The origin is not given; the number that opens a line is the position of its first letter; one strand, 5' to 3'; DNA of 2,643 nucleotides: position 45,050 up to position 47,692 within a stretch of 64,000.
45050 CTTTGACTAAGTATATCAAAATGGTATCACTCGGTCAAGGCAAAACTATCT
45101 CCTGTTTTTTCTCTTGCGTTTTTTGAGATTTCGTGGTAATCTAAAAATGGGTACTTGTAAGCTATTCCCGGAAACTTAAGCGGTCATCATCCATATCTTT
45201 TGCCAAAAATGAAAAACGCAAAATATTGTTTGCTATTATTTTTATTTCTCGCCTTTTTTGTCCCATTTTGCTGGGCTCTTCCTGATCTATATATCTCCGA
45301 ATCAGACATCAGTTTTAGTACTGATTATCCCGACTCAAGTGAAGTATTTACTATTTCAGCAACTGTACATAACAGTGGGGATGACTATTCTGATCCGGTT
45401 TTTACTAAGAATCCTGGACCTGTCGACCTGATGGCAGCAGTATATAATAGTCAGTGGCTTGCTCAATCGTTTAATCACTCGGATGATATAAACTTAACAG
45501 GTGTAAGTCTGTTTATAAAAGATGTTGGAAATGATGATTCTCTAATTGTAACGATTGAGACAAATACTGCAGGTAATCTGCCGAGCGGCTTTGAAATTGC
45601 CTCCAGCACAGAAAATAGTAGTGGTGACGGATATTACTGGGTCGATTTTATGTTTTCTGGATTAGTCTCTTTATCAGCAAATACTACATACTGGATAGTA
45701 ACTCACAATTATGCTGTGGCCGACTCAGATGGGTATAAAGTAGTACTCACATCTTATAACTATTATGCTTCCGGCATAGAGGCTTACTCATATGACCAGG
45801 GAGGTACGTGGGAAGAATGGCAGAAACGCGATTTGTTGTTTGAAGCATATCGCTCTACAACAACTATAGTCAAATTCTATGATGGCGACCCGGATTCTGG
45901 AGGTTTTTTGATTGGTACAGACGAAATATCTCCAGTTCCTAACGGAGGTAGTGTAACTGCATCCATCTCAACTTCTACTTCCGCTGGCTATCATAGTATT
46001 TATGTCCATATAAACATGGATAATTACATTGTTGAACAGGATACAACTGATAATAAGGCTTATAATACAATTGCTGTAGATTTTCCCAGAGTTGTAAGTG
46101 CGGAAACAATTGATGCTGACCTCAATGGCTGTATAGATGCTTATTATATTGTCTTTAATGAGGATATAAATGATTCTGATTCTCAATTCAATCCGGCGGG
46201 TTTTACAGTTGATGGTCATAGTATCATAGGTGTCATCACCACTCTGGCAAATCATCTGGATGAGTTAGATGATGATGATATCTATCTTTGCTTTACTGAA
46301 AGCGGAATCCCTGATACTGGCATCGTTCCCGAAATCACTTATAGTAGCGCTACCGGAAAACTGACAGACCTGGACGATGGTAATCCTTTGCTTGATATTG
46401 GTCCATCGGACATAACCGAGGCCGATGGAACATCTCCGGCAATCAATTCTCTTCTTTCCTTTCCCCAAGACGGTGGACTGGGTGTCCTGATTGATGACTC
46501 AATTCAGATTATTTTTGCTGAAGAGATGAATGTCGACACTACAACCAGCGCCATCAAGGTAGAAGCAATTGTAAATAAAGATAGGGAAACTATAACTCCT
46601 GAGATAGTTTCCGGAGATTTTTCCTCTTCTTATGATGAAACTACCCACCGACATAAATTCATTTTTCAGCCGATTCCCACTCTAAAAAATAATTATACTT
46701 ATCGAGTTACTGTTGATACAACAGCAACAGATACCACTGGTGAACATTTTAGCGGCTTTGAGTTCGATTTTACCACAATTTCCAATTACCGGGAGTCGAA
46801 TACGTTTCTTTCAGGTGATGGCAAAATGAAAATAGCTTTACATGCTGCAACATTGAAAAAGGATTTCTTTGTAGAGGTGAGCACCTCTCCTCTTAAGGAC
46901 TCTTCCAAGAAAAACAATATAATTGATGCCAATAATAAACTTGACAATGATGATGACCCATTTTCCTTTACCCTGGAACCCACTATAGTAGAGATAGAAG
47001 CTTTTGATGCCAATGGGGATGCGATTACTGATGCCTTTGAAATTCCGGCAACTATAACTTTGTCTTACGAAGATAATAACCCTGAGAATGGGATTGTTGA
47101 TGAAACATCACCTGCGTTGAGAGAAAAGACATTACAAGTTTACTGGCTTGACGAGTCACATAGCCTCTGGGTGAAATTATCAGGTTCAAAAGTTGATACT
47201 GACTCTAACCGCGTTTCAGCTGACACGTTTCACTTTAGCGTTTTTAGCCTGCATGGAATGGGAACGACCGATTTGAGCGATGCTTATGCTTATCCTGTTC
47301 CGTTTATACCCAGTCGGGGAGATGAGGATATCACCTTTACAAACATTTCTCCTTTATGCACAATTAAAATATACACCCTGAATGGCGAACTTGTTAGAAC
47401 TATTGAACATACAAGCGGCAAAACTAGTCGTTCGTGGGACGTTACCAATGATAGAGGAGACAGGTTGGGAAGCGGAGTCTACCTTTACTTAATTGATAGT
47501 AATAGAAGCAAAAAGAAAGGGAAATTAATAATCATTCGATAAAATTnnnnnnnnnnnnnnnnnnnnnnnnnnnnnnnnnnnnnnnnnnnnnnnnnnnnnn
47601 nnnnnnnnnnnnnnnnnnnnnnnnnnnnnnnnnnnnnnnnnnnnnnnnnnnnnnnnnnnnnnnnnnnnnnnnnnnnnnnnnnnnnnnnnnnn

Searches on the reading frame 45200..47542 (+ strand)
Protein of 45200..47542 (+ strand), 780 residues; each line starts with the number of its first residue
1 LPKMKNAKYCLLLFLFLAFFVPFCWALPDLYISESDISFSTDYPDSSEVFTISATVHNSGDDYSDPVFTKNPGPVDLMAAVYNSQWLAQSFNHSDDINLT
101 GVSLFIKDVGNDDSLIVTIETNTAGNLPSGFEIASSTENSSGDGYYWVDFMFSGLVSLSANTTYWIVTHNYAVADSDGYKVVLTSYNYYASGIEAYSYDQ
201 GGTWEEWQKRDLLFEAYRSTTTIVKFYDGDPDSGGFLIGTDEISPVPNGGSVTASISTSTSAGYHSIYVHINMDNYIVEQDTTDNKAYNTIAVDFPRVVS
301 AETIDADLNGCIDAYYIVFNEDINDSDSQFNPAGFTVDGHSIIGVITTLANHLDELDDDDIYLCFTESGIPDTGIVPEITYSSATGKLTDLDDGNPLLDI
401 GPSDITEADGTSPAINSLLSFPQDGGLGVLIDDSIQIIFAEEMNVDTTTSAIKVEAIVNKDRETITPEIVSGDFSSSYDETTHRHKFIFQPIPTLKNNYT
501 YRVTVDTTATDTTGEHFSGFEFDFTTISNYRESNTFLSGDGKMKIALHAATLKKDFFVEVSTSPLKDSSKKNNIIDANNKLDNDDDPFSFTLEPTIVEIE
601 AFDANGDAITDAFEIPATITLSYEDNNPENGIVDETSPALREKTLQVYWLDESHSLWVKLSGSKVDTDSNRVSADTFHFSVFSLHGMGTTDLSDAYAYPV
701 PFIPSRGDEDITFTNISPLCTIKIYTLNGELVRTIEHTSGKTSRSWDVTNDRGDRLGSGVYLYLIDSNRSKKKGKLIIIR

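Call 62: search_protein_families(library=pfam, proteins=[window:45200-47542:+], max_evalue=0.001)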
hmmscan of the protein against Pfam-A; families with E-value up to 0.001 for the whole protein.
window:45200-47542:+ (780 aa): 5 families
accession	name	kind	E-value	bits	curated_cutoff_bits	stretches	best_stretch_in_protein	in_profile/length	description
PF13205.12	Big_5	-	8.1e-10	39.8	23.6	1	410-526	2-105/105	Bacterial Ig-like domain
PF07705.17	CARDB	-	1.5e-07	31.9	22.7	0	233-287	49-99/101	CARDB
PF13585.12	CHU_C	-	8.2e-05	23.1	27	0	717-773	26-79/86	CHU_C Type IX secretion signal domain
PF18962.6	Por_Secre_tail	-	0.00023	21.8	27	0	720-778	22-75/75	Secretion system C-terminal sorting domain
PF13860.13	FlgD_ig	-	0.00025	21.4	27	1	720-762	25-70/79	FlgD Ig-like domain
